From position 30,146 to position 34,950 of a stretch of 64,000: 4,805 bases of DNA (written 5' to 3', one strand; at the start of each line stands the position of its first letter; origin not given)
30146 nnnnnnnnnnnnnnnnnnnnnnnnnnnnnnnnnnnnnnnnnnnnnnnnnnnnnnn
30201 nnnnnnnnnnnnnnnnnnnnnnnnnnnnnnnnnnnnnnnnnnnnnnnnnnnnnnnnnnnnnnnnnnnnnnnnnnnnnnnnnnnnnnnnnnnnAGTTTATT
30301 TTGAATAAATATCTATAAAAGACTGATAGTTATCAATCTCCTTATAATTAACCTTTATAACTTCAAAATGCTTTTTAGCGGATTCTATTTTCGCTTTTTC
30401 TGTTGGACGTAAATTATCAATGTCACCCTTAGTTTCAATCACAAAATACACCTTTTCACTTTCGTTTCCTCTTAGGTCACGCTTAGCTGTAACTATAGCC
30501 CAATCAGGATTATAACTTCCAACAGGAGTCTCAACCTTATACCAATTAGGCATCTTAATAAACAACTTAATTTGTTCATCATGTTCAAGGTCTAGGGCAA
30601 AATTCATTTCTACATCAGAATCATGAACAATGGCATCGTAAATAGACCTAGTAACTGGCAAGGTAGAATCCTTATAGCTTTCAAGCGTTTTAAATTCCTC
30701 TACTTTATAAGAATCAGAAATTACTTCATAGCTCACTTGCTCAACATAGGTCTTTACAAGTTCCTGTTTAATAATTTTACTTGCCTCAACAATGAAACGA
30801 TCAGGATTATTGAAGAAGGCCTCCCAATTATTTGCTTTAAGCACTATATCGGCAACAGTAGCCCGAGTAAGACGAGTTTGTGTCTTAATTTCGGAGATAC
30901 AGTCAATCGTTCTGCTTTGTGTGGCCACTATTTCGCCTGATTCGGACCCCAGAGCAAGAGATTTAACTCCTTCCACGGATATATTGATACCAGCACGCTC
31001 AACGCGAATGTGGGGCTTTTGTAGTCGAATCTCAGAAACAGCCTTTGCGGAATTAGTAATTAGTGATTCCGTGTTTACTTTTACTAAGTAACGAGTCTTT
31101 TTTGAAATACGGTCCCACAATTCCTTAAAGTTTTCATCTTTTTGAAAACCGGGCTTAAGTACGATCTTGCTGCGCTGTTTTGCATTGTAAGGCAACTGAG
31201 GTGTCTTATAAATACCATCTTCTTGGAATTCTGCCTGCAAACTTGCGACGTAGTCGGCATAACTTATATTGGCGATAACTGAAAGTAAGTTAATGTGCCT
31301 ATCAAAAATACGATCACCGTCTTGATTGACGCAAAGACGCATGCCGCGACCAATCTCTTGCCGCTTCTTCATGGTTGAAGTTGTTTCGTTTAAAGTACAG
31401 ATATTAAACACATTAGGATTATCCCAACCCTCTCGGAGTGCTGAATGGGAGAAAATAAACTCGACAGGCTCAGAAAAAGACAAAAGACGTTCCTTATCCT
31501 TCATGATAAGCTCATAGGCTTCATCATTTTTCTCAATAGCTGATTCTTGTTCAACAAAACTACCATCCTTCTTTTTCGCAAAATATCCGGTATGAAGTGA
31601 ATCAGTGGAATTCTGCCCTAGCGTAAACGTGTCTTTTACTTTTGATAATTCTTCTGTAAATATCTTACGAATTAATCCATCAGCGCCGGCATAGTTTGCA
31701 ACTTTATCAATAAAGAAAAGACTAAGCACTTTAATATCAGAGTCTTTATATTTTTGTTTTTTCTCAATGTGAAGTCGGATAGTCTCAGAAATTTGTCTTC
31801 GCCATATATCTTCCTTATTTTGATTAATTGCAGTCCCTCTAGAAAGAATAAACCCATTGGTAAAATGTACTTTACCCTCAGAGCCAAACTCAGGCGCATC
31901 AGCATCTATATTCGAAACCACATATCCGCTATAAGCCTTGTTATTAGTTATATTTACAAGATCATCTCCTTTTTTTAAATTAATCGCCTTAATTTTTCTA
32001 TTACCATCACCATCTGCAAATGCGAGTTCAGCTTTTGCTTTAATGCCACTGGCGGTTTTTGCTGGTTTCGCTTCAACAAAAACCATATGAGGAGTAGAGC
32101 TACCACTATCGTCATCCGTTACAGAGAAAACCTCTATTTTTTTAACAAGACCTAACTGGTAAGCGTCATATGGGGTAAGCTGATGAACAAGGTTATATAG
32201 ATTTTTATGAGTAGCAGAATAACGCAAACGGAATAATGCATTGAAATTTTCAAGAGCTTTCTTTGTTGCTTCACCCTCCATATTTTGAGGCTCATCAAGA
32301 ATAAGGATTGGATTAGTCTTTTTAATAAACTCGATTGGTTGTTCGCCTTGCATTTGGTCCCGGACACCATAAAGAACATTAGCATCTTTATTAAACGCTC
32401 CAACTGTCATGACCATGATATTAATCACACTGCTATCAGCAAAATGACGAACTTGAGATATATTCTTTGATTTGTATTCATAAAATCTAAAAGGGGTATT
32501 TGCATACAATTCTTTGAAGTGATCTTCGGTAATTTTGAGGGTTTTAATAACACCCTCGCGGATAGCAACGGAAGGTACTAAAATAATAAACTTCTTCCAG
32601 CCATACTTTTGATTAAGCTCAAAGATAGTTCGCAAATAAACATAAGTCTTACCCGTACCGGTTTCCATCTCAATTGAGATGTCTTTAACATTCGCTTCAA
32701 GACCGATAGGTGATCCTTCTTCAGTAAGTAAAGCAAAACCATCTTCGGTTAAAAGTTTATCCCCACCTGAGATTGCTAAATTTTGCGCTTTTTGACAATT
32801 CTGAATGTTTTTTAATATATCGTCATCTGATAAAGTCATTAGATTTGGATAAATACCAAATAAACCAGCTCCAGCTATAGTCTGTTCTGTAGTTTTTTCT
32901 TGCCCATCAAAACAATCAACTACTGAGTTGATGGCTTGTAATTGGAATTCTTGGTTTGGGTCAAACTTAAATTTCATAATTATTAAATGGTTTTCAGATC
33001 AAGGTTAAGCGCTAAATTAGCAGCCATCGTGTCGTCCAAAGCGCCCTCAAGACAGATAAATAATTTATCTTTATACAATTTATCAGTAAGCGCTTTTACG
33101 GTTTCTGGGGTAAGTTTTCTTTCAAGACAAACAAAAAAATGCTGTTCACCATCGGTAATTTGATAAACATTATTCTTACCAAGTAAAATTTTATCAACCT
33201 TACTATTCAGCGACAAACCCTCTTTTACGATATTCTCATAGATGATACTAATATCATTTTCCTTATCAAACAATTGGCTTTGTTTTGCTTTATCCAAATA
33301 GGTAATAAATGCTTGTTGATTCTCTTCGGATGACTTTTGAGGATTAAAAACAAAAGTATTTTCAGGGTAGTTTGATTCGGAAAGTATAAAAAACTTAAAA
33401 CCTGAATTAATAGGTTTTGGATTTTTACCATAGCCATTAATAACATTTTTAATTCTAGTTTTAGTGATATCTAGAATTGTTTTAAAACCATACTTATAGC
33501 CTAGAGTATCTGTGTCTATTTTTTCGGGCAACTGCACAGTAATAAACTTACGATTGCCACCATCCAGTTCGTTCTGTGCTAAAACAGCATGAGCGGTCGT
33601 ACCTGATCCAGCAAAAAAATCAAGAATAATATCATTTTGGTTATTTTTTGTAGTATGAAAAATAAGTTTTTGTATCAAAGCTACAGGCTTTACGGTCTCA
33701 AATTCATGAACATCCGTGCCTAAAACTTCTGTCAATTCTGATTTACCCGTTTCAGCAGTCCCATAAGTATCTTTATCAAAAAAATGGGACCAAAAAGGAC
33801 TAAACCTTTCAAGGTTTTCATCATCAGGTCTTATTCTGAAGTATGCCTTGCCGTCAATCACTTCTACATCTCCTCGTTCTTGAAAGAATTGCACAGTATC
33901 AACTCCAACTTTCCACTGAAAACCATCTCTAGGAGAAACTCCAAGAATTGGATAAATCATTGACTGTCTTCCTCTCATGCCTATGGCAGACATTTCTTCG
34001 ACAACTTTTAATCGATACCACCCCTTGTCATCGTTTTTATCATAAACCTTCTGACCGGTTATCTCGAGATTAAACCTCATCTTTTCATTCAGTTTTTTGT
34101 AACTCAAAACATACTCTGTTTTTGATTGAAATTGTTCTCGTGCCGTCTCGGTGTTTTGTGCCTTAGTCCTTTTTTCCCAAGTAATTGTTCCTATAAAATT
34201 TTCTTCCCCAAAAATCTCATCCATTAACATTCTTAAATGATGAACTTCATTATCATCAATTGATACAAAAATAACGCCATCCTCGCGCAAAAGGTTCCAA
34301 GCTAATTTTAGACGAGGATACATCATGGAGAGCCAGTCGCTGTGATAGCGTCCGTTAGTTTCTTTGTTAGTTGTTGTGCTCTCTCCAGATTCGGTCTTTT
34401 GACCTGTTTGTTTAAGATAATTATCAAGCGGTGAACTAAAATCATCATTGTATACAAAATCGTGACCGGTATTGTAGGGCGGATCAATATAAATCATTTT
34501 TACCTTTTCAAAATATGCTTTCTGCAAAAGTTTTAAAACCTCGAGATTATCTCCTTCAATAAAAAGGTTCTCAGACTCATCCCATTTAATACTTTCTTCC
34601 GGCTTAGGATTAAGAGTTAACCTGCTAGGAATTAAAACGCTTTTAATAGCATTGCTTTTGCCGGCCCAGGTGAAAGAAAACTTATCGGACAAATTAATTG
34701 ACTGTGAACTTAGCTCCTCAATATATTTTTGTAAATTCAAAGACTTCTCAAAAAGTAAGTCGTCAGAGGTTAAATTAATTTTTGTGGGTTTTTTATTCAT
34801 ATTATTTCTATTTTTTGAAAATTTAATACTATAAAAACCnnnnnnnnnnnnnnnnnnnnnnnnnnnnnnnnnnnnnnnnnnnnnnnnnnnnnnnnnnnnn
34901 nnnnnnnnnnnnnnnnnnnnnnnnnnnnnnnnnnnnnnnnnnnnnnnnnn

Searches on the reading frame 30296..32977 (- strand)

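Call 6: search_protein_families(library=pfam, proteins=[window:30296-32977:-], max_evalue=0.01)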
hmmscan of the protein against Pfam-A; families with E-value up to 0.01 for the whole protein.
window:30296-32977:- (893 aa): 4 families
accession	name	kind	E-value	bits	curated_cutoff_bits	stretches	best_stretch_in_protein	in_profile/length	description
PF19778.5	RE_endonuc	-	1.6e-33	115.2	23.4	1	777-883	2-107/108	Endonuclease domain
PF04851.21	ResIII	-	1.2e-16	61.5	22.5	1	95-258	21-163/164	Type III restriction enzyme, res subunit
PF00270.35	DEAD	-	4.6e-10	39.9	26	1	98-258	15-161/167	DEAD/DEAH box helicase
PF02562.22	PhoH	-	0.0051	16.8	27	0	105-142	27-64/205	PhoH-like protein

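Call 7: search_protein_families(library=padloc, proteins=[window:30296-32977:-], max_evalue=0.01)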
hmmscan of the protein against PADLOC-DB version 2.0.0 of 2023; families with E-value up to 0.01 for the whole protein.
window:30296-32977:- (893 aa): 8 families
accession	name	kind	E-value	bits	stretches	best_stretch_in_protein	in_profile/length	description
PDLC03647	REase_III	-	1.2e-237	789.7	2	1-587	1-589/989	Type III restriction enzyme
PDLC03649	REase_III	-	2.7e-80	268.5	2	1-611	3-601/973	Type III restriction enzyme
PDLC02706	PbeA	-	1.4e-08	31.8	1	103-262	291-436/722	PbeA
PDLC03653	REase_III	-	1.2e-07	28.2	1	495-548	416-469/883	Type III restriction enzyme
PDLC02707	PbeA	-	2.9e-06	24.2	1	102-260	273-416/672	PbeA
PDLC03648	REase_III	-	5.8e-05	19.4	1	502-573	308-376/871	Type III restriction enzyme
PDLC03650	REase_III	-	0.0012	15.3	1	504-549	377-422/898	Type III restriction enzyme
PDLC01439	typeIV_DinG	-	0.0034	14.1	1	98-148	35-81/575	CAS-IV-A; associated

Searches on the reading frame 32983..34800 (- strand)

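Call 6: search_protein_families(library=pfam, proteins=[window:32983-34800:-], max_evalue=0.01)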
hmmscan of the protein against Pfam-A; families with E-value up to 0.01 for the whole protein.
window:32983-34800:- (605 aa): 2 families
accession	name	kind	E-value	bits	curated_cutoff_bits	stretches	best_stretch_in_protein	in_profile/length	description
PF01555.25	N6_N4_Mtase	-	6.7e-36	124.7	26.7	1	100-410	1-203/221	DNA methylase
PF03602.21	Cons_hypoth95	-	0.0026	17.9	24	0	88-113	104-127/182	Conserved hypothetical protein 95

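Call 7: search_protein_families(library=padloc, proteins=[window:32983-34800:-], max_evalue=0.01)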
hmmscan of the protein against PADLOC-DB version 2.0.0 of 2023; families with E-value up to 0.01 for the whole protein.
window:32983-34800:- (605 aa): 38 families (the best 25 are shown)
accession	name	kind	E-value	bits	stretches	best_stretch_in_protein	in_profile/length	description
PDLC03634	MTase_III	-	3.5e-150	499.8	1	18-600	34-610/621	Type III methyltransferase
PDLC03641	MTase_III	-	3.1e-95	318.1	1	15-579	39-614/657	Type III methyltransferase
PDLC03644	MTase_III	-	1.1e-80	270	1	44-503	5-449/542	Type III methyltransferase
PDLC03637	MTase_III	-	5.3e-73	244.4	1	38-474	82-505/513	Type III methyltransferase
PDLC03640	MTase_III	-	4.3e-60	201.8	2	76-234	42-196/654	Type III methyltransferase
PDLC03636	MTase_III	-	1.2e-51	174.2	3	150-292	90-234/575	Type III methyltransferase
PDLC03642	MTase_III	-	1.3e-46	157.4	2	146-427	129-400/528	Type III methyltransferase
PDLC03635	MTase_III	-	8.9e-46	154.9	3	153-265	265-384/708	Type III methyltransferase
PDLC03639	MTase_III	-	6.6e-44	148.2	2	75-303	85-284/639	Type III methyltransferase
PDLC03638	MTase_III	-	1.3e-39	134.1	2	153-430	428-671/816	Type III methyltransferase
PDLC03354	MTase_II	-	2.2e-35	120.5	1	74-406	60-358/425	Type II methyltransferase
PDLC03300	MTase_II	-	4.4e-32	109.4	2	75-246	9-172/302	Type II methyltransferase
PDLC03646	MTase_III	-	4.8e-31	105.4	3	341-432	744-832/1057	Type III methyltransferase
PDLC03643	MTase_III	-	6.2e-30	102.7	1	160-474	1-326/465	Type III methyltransferase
PDLC03278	MTase_II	-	2.2e-27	94.5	3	152-237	42-122/390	Type II methyltransferase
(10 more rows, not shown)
